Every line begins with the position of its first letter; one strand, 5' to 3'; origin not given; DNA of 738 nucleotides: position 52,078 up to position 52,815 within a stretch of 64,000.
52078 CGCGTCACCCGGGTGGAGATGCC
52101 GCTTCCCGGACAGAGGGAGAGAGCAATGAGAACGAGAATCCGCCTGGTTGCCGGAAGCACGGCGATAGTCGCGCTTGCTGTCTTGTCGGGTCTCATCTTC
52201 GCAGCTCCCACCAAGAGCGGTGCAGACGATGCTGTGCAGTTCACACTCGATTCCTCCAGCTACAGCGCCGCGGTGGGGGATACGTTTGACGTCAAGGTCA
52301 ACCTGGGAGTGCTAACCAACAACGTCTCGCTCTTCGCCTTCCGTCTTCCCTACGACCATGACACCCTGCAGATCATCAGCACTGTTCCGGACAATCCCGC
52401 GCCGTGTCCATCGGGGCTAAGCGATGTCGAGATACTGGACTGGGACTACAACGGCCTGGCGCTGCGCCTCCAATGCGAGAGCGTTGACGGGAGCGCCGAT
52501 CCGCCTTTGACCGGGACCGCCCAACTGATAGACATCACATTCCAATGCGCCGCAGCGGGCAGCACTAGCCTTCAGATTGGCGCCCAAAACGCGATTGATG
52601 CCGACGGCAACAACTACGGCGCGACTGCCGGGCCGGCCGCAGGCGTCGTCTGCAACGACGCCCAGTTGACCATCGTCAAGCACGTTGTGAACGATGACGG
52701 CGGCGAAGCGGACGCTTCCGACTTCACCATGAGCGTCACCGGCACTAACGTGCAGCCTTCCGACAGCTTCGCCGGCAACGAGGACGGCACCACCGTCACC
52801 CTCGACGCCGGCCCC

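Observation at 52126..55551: Scaffoldin-like surface protein with two cohesin-like modules, paired in the same window with a dockerin-bearing protease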

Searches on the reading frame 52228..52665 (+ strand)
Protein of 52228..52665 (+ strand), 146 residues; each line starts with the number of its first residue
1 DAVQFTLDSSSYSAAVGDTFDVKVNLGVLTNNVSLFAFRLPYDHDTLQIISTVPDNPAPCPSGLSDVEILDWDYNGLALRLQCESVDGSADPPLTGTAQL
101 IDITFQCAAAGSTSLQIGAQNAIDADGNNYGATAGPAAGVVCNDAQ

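Call 3: search_protein_families(library=pfam, proteins=[window:52228-52665:+], max_evalue=10)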
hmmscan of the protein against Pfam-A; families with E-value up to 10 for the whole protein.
window:52228-52665:+ (146 aa): 1 family
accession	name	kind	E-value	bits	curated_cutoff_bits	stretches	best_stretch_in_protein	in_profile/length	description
PF00963.24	Cohesin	-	2.7e-07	31.3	24.1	1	5-128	3-124/139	Cohesin domain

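Call 4: search_protein_families(library=ncbifam, proteins=[window:52228-52665:+], max_evalue=10)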
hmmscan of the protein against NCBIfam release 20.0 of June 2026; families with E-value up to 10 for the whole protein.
window:52228-52665:+ (146 aa): 0 families

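Call 8: search_solved_structures(query=window:52228-52665:+, max_evalue=10, show_alignments=2)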
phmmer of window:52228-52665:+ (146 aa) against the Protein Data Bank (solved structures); distinct sequences matched with E-value up to 10: 0.

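Call 10: find_homologous_proteins(query=window:52228-52665:+, max_evalue=0.001)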
Query window:52228-52665:+ (146 aa): 1 proteins with E <= 0.001 among 54 candidates.
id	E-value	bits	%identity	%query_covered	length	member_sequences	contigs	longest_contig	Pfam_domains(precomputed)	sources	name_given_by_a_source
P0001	8.6e-19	86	60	60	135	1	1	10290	-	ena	-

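Call 12: find_encoding_contigs(protein=P0001, flank=10000)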
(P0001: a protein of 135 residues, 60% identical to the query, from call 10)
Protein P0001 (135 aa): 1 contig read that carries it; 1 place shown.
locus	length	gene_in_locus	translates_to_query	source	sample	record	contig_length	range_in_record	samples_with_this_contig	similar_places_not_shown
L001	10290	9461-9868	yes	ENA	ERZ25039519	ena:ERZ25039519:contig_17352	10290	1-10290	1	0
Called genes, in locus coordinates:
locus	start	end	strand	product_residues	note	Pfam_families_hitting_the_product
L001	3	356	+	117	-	?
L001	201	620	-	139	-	-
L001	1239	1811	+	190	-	PF00501:AMP-binding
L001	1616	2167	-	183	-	-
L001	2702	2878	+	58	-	-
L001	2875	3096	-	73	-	-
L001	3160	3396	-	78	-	-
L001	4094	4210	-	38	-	-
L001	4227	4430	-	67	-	PF00156:Pribosyltran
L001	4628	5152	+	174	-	-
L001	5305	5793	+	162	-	PF01061:ABC2_membrane (weak)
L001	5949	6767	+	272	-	PF00005:ABC_tran, PF13304:AAA_21 (faint)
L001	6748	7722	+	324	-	PF08241:Methyltransf_11 (weak)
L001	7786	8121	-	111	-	-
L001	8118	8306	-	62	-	-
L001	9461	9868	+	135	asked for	-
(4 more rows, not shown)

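Call 17: find_related_loci(query=A2, collection=genome_contigs, flank=10000)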
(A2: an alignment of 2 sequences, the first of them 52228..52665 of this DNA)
Query A2 (146 aa) in genome_contigs; peptide patterns used: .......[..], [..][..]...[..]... (x = any residue, [..] = any of these).
98 stretches matched a pattern; 1 encode a relative of the query (tblastn E <= 1e-3); 1 distinct loci.
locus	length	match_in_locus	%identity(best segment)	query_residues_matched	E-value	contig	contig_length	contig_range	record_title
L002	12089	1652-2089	54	2-143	2e-43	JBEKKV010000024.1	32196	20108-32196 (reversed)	MAG: Dehalococcoidia bacterium isolate SPRUCE 355 SPRUCE_355_24, whole genome shotgun sequence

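Call 21: search_protein_families(library=pfam, proteins=[L002:1553-2575:+], max_evalue=0.001)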
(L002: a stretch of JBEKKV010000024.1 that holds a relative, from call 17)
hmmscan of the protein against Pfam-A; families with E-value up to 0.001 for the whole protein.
L002:1553-2575:+ (340 aa): 1 family
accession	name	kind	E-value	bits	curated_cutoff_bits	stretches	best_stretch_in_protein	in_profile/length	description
PF00963.24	Cohesin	-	8.1e-05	23.3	24.1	1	39-87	5-52/139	Cohesin domain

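Call 23: predict_structure(alignment_id=A2)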
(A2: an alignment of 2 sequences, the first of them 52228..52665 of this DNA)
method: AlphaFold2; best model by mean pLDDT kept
length: 146 residues; sequences in the alignment: 2
mean_pLDDT: 66.8   pTM: 0.63
mean pLDDT of the five models: 66.8, 51.4, 43.1, 37.9, 36.9
residues with pLDDT >= 90: 8; 70-90: 50; 50-70: 74; < 50: 14
segments of 3 or more residues with pLDDT < 50: 31-33, 92-97
pLDDT, mean of each block of 10 residues (from residue 1): 70 90 69 53 71 64 54 54 53 51 84 77 61 76 83
secondary structure, 60 per line:
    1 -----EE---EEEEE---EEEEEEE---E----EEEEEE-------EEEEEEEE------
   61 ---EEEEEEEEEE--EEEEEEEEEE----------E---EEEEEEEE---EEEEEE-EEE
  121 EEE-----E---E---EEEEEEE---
elements in order: E11-15 E19-25 E34-39 E47-54 E64-73 E76-85 E100-107 E111-116 E118-123 E137-143

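Call 24: search_protein_representatives(alignment_id=A2)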
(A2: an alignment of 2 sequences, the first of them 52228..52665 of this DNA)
Query: 2 sequences, 146 profile positions. Proteins with E-value up to 0.001 (for the whole library): 25; up to 1e-10: 4; up to 1e-30: 1. The best 25 are listed.
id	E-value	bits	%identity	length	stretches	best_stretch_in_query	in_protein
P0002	8.1e-43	162.0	-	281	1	2-143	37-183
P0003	5.7e-27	110.6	-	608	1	5-142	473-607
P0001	2.2e-25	105.5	-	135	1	1-89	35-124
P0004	3.8e-13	65.7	-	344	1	5-144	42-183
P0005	8.9e-10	54.8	-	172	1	8-144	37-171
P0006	3.7e-08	49.6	-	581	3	13-113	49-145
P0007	1.3e-07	47.8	-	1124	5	14-108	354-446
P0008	5.6e-07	45.8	-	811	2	2-127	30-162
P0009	3.2e-06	43.3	-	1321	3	80-114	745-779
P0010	8.8e-06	41.9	-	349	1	4-131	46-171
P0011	3.5e-05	39.9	-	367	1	3-132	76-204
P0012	5.9e-05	39.2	-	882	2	3-55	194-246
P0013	6.1e-05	39.1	-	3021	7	61-89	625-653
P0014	1.1e-04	38.3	-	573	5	3-52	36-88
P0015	2.1e-04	37.4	-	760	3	9-118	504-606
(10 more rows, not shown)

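Call 26: search_protein_families(library=pfam, alignment_id=A3, max_evalue=0.001)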
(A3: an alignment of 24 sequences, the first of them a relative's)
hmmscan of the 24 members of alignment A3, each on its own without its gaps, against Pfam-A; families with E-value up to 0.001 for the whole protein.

A. member 1, P0002 (281 aa): 0 families

B. families by the number of members that match (of 24 scanned): 32 families (the first 25 are shown)
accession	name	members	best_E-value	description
PF00963.24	Cohesin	16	3.6e-210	Cohesin domain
PF18911.6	PKD_4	3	9.8e-28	PKD domain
PF00801.26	PKD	3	3e-27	PKD domain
PF22352.2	K319L-like_PKD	3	7.1e-12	K319L-like, PKD domain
PF07705.17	CARDB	2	4.6e-08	CARDB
PF00061.29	Lipocalin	1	1.6e-191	Lipocalin / cytosolic fatty-acid binding protein family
PF08212.18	Lipocalin_2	1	1.7e-96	Lipocalin-like domain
PF00069.31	Pkinase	1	1.2e-59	Protein kinase domain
PF03973.19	Triabin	1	1.4e-50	Triabin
PF07714.23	PK_Tyr_Ser-Thr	1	1.7e-38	Protein tyrosine and serine/threonine kinase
PF17210.9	SdrD_B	1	2.5e-13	SdrD B-like domain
PF03109.22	ABC1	1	8.9e-13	ABC1 atypical kinase-like domain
PF24329.1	FN-plug_TEN1-4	1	1.4e-12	Teneurin 1-4, FN-plug domain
PF22949.1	HRI2_3H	1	1.9e-11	Heme-regulated eIF-2-alpha kinase, helical domain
PF01636.29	APH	1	5.2e-09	Phosphotransferase enzyme family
PF00404.24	Dockerin_1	1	5.5e-09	Dockerin type I domain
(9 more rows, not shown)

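Call 30: fold_search(model_id=the predicted structure, library=pdb)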
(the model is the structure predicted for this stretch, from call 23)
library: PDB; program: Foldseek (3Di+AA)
matches with E <= 10: 1985; with E <= 0.001: 17
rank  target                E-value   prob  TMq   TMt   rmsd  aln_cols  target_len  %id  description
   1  6kg8_MODEL_1_A        4.8e-05  1.00  0.60  0.57   4.7       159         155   16  Solution structure of CaCohA2 from Clostridium acetobutylicum (released 2020-07-08)
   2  6kgf_C                6.6e-05  1.00  0.63  0.63   4.4       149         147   16  Crystal structure of CaDoc0917(R16D)-CaCohA2 complex at pH 8.2 (released 2020-07-08)
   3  4fl4_C                6.6e-05  1.00  0.59  0.33   5.1       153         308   19  Scaffoldin conformation and dynamics revealed by a ternary complex from the Clostridium thermocellum cellulosome (released 2012-06-27)
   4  4fl4_L                7.0e-05  1.00  0.59  0.32   5.1       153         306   20  Scaffoldin conformation and dynamics revealed by a ternary complex from the Clostridium thermocellum cellulosome (released 2012-06-27)
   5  4fl4_I                9.0e-05  1.00  0.53  0.31   5.8       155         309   19  Scaffoldin conformation and dynamics revealed by a ternary complex from the Clostridium thermocellum cellulosome (released 2012-06-27)
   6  6kgc_A                1.4e-04  1.00  0.62  0.62   4.6       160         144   17  Crystal structure of CaDoc0917(R49D)-CaCohA2 complex at pH 5.4 (released 2020-07-08)
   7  3ul4_A                1.4e-04  1.00  0.54  0.55   5.2       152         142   14  Crystal structure of Coh-OlpA(Cthe_3080)-Doc918(Cthe_0918) complex: A novel type I Cohesin-Dockerin complex from Clost (released 2012-11-28)
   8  3kcp_A                1.4e-04  1.00  0.58  0.33   5.2       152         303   19  Crystal structure of interacting Clostridium thermocellum multimodular components (released 2010-02-09)
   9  6kge_A                1.9e-04  1.00  0.64  0.66   4.2       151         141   16  Crystal structure of CaDoc0917(R16D)-CaCohA2 complex at pH 5.5 (released 2020-07-08)
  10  2ccl_A                2.0e-04  1.00  0.56  0.55   5.6       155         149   18  THE S45A, T46A MUTANT OF THE TYPE I COHESIN-DOCKERIN COMPLEX FROM THE CELLULOSOME OF CLOSTRIDIUM THERMOCELLUM (released 2007-02-13)
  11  1anu                  2.0e-04  1.00  0.52  0.54   5.4       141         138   18  COHESIN-2 DOMAIN OF THE CELLULOSOME FROM CLOSTRIDIUM THERMOCELLUM (released 1997-07-23)
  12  6kgf_A                2.4e-04  1.00  0.62  0.63   4.7       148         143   15  Crystal structure of CaDoc0917(R16D)-CaCohA2 complex at pH 8.2 (released 2020-07-08)
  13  2vn5_A                3.1e-04  1.00  0.58  0.59   4.9       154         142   17  The Clostridium cellulolyticum dockerin displays a dual binding mode for its cohesin partner (released 2008-05-20)
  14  2vn5_C                3.5e-04  1.00  0.56  0.56   5.2       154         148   15  The Clostridium cellulolyticum dockerin displays a dual binding mode for its cohesin partner (released 2008-05-20)
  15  5l7v_B                5.3e-04  1.00  0.41  0.13  14.1       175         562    8  Crystal Structure of BvGH123 with bond transition state analog Galthiazoline. (released 2017-03-22)
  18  4dh2_C                1.0e-03  1.00  0.57  0.54   4.9       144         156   14  Crystal structure of Coh-OlpC(Cthe_0452)-Doc435(Cthe_0435) complex: A novel type I Cohesin-Dockerin complex from Clost (released 2012-11-28)
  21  4dh2_A                1.8e-03  1.00  0.58  0.55   5.2       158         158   13  Crystal structure of Coh-OlpC(Cthe_0452)-Doc435(Cthe_0435) complex: A novel type I Cohesin-Dockerin complex from Clost (released 2012-11-28)
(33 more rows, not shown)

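Call 33: search_solved_structures(query=A4, max_evalue=10, show_alignments=2)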
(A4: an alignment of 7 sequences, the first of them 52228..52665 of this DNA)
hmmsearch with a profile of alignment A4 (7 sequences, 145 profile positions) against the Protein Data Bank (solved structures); distinct sequences matched with E-value up to 10: 13.
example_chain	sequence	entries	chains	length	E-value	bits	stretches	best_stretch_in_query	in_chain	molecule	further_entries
3l8q_A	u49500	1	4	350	6.7e-05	26.1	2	4-124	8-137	Cellulosomal scaffoldin adaptor protein B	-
4u3s_A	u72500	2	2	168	0.07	16.3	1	6-51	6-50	Cellulosomal scaffoldin adaptor protein B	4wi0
6cvn_D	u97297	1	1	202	0.12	15.5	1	46-102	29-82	Microtubule-associated protein tau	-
5lxv_A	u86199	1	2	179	0.15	15.2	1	7-49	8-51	Scaffoldin C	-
36za_qs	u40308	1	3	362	0.32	14.1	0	111-143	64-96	Tail terminator gp51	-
1tyj_A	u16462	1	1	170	0.36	14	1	15-55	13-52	cellulosomal scaffoldin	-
2y3n_A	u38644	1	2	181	0.41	13.8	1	15-55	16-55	CELLULOSOMAL SCAFFOLDIN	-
3fnk_A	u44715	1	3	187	0.45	13.7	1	7-51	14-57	Cellulosomal scaffoldin adaptor protein B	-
3ghp_A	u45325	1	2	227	0.64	13.2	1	8-51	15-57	Cellulosomal scaffoldin adaptor protein B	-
2jh2_A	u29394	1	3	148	0.8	12.8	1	15-50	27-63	O-GLCNACASE NAGJ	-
2o4e_A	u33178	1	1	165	1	12.5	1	15-50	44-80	O-GlcNAcase nagJ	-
2ozn_A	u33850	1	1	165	1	12.5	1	15-50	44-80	O-GlcNAcase nagJ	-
1aoh_A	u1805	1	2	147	1.2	12.3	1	10-91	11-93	Cellulosomal-scaffolding protein A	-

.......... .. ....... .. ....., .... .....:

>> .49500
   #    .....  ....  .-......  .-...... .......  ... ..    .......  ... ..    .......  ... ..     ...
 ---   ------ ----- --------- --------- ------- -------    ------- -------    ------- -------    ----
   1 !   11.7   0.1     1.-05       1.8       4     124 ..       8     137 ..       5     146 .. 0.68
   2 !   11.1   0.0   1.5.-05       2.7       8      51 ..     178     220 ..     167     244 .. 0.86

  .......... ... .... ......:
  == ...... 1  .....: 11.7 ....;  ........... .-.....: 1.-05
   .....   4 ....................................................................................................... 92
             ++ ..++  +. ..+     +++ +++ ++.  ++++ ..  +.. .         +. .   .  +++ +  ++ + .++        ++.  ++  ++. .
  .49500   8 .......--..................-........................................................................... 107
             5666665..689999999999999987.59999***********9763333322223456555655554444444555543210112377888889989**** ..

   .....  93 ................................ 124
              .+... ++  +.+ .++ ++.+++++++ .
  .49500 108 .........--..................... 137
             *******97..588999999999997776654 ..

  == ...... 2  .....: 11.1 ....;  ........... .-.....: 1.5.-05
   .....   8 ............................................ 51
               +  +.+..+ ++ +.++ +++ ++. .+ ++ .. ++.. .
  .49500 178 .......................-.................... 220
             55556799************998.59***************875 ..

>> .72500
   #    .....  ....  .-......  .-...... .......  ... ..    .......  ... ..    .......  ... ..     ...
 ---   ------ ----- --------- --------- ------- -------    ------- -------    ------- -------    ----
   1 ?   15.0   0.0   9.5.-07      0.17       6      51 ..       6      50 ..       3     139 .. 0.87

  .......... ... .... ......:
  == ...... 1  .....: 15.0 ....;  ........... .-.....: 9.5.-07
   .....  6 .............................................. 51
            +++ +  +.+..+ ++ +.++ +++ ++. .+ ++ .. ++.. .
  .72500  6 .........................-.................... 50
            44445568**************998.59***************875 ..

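Call 34: find_homologous_proteins(query=A4, max_evalue=0.001)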
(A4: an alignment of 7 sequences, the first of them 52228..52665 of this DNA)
Query A4 (7 sequences) (146 aa, profile of the alignment): 2 proteins with E <= 0.001 among 2016 candidates.
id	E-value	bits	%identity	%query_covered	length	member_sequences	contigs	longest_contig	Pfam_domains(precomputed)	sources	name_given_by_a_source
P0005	9.6e-46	173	38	75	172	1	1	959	-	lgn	-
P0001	2.9e-17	81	60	60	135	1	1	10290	-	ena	-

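Call 40: search_protein_families(library=pfam, proteins=[P0002, P0003, P0004, P0005], max_evalue=1)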
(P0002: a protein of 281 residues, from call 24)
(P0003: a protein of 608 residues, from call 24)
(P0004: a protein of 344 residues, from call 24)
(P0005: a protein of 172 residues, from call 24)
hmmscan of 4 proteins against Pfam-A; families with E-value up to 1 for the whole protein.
P0002 (281 aa): 1 family
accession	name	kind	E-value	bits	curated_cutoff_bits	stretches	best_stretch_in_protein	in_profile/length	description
PF00963.24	Cohesin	-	0.014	16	24.1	1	45-89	6-51/139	Cohesin domain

P0003 (608 aa): 9 families
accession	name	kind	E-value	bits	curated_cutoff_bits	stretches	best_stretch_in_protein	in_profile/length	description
PF00069.31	Pkinase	-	1.2e-59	202.3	31.7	1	11-257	1-253/263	Protein kinase domain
PF07714.23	PK_Tyr_Ser-Thr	-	1.7e-38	132.8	23.1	1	12-256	2-249/258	Protein tyrosine and serine/threonine kinase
PF03109.22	ABC1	-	8.9e-13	48.4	22.9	2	55-165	119-223/244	ABC1 atypical kinase-like domain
PF01636.29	APH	-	5.2e-09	36.7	23.2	2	16-127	4-109/239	Phosphotransferase enzyme family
PF14531.12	Kinase-like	-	9e-05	22.3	25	1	109-249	144-283/289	Kinase-like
PF06293.20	Kdo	-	0.00012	22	21.3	1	65-147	72-160/207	Lipopolysaccharide kinase (Kdo/WaaP) family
PF01163.29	RIO1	-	0.00015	21.9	22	1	80-153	77-148/187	RIO domain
PF12330.14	Haspin_kinase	-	0.00024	20.7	25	1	82-195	181-286/364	Haspin like kinase domain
PF17667.7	Pkinase_fungal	-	0.024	13.8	24.1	1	127-194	305-378/387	Fungal protein kinase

P0004 (344 aa): 0 families

P0005 (172 aa): 1 family
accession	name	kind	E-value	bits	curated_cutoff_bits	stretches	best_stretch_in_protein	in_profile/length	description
PF00963.24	Cohesin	-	3.8e-05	24.4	24.1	1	46-168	10-138/139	Cohesin domain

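Call 49: search_solved_structures(query=A6, max_evalue=0.01, show_alignments=1)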
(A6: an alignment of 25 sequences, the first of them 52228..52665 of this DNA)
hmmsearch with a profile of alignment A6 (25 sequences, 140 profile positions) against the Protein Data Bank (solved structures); distinct sequences matched with E-value up to 0.01: 40.
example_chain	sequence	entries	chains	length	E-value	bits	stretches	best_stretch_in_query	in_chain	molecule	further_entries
3l8q_A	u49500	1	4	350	2.2e-20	76.4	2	10-123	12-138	Cellulosomal scaffoldin adaptor protein B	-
1g1k_A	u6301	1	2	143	8.8e-15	58.2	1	10-139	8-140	SCAFFOLDING PROTEIN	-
2vn5_A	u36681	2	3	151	1e-14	58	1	10-139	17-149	SCAFFOLDING PROTEIN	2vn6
4ums_A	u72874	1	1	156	1.6e-14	57.4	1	11-139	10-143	CELLULOSOMAL ANCHORING SCAFFOLDIN B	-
2ccl_A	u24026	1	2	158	3.7e-12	49.7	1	5-120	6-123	CELLULOSOMAL SCAFFOLDING PROTEIN A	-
1ohz_A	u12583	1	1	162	3.8e-12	49.7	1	5-120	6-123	CELLULOSOMAL SCAFFOLDING PROTEIN A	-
1anu_A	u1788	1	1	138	4.6e-12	49.4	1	6-119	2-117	COHESIN-2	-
5nrk_A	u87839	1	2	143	9.6e-12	48.4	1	5-138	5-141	Endoglucanase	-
5nrm_A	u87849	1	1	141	1.1e-11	48.2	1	6-138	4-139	Endoglucanase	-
4uyp_A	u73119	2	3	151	2.3e-11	47.1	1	6-107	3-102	Cellulosomal scaffoldin anchoring protein C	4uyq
3kcp_A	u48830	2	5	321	3.8e-11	46.4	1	4-116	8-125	Cellulosomal-scaffolding protein A | Cellulosome anchoring protein cohesin region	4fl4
1tyj_A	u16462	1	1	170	4.7e-11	46.1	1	9-107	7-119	cellulosomal scaffoldin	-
2y3n_A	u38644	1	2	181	5.5e-11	45.9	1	9-107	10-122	CELLULOSOMAL SCAFFOLDIN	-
1qzn_A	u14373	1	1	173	7.8e-11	45.4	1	10-123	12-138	cellulosomal scaffoldin adaptor protein B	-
1zv9_A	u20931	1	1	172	9.4e-11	45.2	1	10-123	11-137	Cellulosomal scaffoldin adaptor protein B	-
4dh2_A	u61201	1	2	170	2e-10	44.1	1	13-139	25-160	Cellulosome anchoring protein cohesin region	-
6kgc_A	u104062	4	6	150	1.5e-08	38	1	5-139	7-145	Probably cellulosomal scaffolding protein, secreted cellulose-binding and cohesin domain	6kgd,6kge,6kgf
3ul4_A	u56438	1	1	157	1e-07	35.3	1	11-138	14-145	Cellulosome-anchoring protein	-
2xdh_A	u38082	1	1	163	4.8e-05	26.7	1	7-108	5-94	COHESIN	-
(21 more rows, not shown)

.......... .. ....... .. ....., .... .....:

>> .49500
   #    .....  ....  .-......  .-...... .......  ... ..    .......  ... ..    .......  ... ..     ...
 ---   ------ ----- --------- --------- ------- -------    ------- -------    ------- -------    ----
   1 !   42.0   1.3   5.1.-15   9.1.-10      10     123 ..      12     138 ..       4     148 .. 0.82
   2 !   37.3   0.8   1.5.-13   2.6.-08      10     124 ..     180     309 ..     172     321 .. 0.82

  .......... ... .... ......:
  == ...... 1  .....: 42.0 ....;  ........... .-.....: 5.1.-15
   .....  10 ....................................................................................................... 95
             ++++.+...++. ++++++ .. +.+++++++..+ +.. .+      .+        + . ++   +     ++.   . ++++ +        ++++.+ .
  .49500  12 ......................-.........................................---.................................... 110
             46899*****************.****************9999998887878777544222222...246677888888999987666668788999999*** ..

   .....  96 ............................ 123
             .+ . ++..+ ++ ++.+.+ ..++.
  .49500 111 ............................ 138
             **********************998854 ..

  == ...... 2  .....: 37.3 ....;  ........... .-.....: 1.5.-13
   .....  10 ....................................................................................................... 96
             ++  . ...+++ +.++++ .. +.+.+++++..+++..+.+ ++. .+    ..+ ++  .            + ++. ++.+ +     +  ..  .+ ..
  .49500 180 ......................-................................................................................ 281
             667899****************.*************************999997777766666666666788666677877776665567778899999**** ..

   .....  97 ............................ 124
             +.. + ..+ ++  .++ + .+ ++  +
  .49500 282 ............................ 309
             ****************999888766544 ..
